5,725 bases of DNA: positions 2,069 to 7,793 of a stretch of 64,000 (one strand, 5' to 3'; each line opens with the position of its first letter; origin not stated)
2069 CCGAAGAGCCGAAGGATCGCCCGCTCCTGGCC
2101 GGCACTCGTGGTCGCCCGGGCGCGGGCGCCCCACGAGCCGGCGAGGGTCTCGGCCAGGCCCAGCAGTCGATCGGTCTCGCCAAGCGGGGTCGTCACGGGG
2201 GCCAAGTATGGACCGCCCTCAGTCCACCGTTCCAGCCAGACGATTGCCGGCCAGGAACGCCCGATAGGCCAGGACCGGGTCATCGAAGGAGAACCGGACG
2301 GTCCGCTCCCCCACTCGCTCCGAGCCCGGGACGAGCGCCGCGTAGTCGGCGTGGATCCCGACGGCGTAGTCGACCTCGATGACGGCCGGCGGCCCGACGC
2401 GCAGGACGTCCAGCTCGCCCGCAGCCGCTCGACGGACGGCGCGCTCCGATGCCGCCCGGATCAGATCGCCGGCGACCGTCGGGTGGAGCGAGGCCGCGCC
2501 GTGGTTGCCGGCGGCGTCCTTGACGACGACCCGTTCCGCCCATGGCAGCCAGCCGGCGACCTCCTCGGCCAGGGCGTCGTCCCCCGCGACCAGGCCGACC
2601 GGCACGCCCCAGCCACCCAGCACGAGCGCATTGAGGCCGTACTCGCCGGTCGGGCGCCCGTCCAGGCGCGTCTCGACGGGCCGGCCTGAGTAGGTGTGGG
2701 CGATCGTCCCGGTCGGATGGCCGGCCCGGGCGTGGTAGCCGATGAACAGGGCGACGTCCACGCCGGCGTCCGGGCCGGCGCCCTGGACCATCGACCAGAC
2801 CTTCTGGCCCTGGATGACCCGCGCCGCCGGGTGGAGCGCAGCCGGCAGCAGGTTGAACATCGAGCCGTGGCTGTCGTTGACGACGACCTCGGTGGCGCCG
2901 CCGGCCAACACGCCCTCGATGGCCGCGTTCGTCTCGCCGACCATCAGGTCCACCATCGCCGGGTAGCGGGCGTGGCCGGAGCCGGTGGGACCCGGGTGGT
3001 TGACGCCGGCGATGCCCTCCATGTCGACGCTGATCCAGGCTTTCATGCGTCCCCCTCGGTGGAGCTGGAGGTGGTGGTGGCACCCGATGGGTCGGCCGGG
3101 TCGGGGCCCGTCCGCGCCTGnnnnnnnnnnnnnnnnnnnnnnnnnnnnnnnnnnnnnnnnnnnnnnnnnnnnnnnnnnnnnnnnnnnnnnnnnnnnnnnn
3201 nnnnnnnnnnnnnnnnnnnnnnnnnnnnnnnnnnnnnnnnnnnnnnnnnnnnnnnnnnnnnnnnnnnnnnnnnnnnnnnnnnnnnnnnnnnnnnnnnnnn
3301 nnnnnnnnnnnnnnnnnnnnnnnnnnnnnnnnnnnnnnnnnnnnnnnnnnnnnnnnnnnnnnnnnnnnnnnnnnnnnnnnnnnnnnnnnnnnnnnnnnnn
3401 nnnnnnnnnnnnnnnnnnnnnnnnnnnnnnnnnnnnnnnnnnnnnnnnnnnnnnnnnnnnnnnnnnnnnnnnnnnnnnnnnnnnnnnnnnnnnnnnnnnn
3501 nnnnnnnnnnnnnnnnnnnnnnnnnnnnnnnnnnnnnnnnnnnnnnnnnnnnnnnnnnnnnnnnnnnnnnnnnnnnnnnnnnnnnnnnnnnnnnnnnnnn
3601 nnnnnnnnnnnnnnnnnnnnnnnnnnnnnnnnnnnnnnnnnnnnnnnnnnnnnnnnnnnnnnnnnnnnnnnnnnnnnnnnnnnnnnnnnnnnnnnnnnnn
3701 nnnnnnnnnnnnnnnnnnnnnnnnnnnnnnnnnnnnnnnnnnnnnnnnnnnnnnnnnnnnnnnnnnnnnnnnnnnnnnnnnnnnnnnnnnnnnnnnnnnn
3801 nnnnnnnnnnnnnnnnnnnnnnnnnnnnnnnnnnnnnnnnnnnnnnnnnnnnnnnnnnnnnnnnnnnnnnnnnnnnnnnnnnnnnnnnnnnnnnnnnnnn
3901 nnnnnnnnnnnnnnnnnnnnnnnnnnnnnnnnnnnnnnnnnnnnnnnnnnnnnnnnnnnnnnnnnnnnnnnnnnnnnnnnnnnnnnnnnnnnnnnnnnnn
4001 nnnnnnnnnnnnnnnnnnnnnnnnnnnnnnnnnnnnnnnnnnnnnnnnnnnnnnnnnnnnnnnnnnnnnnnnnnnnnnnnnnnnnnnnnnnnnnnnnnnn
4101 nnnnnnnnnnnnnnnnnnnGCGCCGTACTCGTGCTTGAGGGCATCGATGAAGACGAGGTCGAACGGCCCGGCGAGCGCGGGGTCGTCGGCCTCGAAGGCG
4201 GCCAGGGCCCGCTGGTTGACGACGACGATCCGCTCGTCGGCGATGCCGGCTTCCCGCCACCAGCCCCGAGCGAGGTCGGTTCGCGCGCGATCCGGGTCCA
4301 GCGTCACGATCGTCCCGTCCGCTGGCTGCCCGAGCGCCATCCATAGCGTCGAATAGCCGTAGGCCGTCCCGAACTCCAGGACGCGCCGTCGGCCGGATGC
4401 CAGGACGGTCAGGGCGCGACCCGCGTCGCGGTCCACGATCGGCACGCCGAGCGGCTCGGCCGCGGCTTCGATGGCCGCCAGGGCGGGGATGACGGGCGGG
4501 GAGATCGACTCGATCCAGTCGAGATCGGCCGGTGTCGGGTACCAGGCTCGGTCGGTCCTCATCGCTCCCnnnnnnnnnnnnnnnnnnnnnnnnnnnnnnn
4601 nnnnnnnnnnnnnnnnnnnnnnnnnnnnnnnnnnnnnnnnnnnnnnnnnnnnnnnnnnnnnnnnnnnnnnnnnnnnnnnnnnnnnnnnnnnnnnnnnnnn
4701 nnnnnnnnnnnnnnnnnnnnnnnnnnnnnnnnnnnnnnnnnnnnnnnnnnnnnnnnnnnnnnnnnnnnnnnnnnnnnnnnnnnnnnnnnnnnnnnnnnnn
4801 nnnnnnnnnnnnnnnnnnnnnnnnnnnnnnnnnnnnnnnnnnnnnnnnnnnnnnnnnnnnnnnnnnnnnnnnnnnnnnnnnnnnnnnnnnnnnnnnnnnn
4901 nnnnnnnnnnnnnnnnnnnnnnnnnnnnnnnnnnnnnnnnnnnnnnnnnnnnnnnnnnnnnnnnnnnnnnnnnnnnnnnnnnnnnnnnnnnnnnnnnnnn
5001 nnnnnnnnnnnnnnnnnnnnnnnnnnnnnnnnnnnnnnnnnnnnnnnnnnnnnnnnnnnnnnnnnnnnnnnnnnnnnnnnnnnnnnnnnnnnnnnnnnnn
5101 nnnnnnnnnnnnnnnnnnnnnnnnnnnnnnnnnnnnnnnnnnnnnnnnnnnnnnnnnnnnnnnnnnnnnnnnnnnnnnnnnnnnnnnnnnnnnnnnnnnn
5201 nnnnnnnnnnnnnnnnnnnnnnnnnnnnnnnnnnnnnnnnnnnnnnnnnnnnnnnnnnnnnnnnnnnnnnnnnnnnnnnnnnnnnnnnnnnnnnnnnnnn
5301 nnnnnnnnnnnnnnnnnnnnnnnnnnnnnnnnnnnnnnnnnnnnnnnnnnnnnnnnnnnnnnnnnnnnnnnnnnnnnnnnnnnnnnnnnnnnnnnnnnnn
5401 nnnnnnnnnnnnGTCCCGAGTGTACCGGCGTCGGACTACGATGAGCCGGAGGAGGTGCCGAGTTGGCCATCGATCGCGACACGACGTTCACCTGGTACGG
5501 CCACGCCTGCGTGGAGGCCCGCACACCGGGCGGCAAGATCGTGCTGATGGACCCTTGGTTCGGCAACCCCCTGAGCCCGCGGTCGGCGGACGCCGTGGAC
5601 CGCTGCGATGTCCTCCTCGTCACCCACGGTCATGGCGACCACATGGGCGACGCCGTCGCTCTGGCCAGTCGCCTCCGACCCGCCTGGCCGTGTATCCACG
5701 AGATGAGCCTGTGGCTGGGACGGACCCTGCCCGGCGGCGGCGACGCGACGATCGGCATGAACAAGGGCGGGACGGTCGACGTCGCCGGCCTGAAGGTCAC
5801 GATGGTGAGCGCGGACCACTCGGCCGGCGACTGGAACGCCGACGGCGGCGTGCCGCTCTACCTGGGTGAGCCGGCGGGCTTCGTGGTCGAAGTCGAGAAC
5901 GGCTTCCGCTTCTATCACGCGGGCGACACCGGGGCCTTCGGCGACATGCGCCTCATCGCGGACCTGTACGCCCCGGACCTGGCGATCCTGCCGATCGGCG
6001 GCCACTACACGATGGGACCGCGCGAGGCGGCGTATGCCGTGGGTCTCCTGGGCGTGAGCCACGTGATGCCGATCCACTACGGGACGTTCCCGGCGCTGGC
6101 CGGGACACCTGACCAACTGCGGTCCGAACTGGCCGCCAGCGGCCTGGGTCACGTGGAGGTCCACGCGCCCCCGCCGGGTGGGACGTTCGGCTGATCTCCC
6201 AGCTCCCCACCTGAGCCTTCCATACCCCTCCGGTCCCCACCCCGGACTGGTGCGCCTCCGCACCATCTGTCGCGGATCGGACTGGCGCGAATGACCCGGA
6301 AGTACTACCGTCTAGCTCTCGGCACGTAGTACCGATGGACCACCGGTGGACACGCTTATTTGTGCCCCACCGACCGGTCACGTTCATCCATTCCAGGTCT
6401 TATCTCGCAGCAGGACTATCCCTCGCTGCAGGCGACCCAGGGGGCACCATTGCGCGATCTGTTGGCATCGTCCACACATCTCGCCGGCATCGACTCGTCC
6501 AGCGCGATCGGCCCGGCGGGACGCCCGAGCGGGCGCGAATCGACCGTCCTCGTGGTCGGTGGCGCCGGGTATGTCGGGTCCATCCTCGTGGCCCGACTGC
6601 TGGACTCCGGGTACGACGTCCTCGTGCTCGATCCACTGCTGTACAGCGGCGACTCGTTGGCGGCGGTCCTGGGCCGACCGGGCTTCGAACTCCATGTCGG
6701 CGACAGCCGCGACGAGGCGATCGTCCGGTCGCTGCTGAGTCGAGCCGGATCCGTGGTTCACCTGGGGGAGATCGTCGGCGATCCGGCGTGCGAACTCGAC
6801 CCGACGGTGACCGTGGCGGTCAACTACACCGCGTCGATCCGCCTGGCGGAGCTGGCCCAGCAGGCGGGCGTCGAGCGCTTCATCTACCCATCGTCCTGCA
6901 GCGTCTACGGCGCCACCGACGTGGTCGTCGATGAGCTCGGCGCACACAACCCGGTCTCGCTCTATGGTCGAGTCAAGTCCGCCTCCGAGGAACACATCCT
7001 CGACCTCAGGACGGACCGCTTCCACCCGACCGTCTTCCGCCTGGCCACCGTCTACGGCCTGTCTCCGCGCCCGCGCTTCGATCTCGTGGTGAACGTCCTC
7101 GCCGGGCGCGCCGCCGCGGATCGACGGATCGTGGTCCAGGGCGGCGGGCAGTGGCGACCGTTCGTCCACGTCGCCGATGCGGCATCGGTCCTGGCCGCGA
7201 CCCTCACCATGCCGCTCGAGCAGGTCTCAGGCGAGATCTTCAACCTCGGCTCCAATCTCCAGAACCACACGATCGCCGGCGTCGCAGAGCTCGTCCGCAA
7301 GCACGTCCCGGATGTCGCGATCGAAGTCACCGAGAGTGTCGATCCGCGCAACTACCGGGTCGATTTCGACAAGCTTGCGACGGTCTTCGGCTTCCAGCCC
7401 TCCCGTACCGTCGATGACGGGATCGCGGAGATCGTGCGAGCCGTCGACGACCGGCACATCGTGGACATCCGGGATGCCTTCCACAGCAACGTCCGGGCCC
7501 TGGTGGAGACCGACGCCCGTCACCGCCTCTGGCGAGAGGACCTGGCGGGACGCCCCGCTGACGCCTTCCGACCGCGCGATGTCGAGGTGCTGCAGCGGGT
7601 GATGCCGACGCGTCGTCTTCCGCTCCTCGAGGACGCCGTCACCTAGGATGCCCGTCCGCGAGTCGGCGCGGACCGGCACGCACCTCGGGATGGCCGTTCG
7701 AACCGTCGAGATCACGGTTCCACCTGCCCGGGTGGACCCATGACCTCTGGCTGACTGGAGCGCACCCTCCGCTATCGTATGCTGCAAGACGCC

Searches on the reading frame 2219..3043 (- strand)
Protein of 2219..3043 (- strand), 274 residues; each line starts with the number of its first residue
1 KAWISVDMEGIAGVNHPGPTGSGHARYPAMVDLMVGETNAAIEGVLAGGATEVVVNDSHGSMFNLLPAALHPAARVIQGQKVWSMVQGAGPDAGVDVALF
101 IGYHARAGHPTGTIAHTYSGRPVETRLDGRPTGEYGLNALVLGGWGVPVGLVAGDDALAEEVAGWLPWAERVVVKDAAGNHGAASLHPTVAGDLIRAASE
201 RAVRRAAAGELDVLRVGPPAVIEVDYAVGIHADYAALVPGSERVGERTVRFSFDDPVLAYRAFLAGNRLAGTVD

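Call 20: search_protein_families(library=pfam, proteins=[window:2219-3043:-], max_evalue=0.001)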
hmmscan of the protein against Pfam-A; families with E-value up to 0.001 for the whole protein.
window:2219-3043:- (274 aa): 1 family
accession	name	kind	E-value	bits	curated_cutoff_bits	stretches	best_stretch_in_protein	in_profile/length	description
PF04951.18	Peptidase_M55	-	1.3e-79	267.8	25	1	1-264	2-263/264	D-aminopeptidase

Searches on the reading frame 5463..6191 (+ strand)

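Call 20: search_protein_families(library=pfam, proteins=[window:5463-6191:+], max_evalue=0.001)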
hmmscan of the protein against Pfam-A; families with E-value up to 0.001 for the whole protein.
window:5463-6191:+ (243 aa): 3 families
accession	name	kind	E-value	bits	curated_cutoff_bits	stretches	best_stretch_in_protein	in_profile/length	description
PF12706.13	Lactamase_B_2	-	6.1e-27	95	27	1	27-206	3-200/200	Beta-lactamase superfamily domain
PF13483.12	Lactamase_B_3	-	2.4e-21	76.8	24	1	9-205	2-160/160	Beta-lactamase superfamily domain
PF00753.33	Lactamase_B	-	4.6e-07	30.4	22.7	1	42-184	38-169/196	Metallo-beta-lactamase superfamily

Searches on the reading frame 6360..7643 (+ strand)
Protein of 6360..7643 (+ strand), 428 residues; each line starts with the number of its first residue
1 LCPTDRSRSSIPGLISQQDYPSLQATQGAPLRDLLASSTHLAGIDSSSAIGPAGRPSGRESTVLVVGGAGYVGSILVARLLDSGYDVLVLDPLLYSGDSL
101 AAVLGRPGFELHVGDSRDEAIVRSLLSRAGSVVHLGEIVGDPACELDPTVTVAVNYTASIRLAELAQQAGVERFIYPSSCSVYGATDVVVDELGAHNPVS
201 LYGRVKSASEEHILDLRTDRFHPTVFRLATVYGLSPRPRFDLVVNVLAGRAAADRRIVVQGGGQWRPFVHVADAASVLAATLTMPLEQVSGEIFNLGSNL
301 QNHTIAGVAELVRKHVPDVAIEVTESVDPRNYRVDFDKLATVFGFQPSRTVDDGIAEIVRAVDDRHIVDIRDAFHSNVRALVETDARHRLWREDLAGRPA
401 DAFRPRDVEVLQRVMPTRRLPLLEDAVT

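Call 4: search_protein_families(library=pfam, proteins=[window:6360-7643:+], max_evalue=0.01)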
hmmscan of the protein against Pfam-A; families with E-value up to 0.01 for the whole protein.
window:6360-7643:+ (428 aa): 7 families
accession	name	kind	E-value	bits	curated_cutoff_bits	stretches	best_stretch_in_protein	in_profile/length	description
PF01370.27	Epimerase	-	1.4e-39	136.4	20.9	1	63-297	1-240/240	NAD dependent epimerase/dehydratase family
PF16363.11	GDP_Man_Dehyd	-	2.9e-20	73.5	27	1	64-357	1-331/332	GDP-mannose 4,6 dehydratase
PF04321.23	RmlD_sub_bind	-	1.9e-14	53.9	27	1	62-316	2-231/287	RmlD substrate binding domain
PF01073.25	3Beta_HSD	-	7.3e-11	42.1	22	1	64-231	1-181/280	3-beta hydroxysteroid dehydrogenase/isomerase family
PF05368.20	NmrA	-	1.9e-08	34.7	27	1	60-180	2-108/298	NmrA-like family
PF13460.12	NAD_binding_10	-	5.9e-06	26.7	27.2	1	67-212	1-130/184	NAD(P)H-binding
PF02719.21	Polysacc_synt_2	-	1.5e-05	24.7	20.2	1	63-217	1-153/293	Polysaccharide biosynthesis protein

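Call 5: search_protein_families(library=ncbifam, proteins=[window:6360-7643:+], max_evalue=0.01)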
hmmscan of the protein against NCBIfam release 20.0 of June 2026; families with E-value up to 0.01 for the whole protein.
window:6360-7643:+ (428 aa): 24 families
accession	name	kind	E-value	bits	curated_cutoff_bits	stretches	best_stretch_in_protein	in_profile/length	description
TIGR01179.1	galE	equivalog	2.3e-28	99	262.3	1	63-233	2-178/332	UDP-glucose 4-epimerase GalE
TIGR01181.1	dTDP_gluc_dehyt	equivalog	9.3e-20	70.9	365.1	1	63-360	2-309/321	dTDP-glucose 4,6-dehydratase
TIGR02197.1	heptose_epim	equivalog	3.3e-18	65.9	274.6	1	63-357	1-308/316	ADP-glyceromanno-heptose 6-epimerase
TIGR04180.1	EDH_00030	hypoth_equivalog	6e-18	64.9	475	1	63-323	1-262/297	NAD-dependent 4,6-dehydratase LegB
NF007956.0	PRK10675.1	subfamily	2.7e-17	62.9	394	1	62-218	2-165/338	UDP-glucose 4-epimerase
NF043036.1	ErythonDh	equivalog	4.3e-14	52.4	325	1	63-230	3-178/321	D-erythronate dehydrogenase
TIGR01214.1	rmlD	equivalog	6.9e-12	45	224.05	1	62-248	1-167/285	dTDP-4-dehydrorhamnose reductase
TIGR03466.1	HpnA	hypoth_equivalog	7.2e-11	41.5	367.65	1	62-219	2-158/327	hopanoid-associated sugar epimerase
NF007582.0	PRK10217.1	equivalog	2.3e-09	36.8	698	1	62-355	3-324/355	dTDP-glucose 4,6-dehydratase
NF008360.0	PRK11150.1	equivalog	2.9e-09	36.6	452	1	63-359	2-303/310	ADP-glyceromanno-heptose 6-epimerase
NF008872.0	PRK11908.1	equivalog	7.8e-09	35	294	1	256-318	211-273/349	bifunctional UDP-4-keto-pentose/UDP-xylose synthase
NF007490.0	PRK10084.1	subfamily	9.4e-08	31.4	649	1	191-360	156-332/361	dTDP-glucose 4,6-dehydratase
NF041293.1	G6PDh_Azf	equivalog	1.4e-07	31.2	400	1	61-185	3-121/252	NAD-dependent glucose-6-phosphate dehydrogenase Azf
NF042423.1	oxyalk_red_Shew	equivalog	1e-06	28.1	580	1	61-306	9-247/331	2-alkyl-3-oxoalkanoate reductase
NF042422.1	oxyalk_red_OleD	equivalog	2.6e-06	27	580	1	63-270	3-203/329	2-alkyl-3-oxoalkanoate reductase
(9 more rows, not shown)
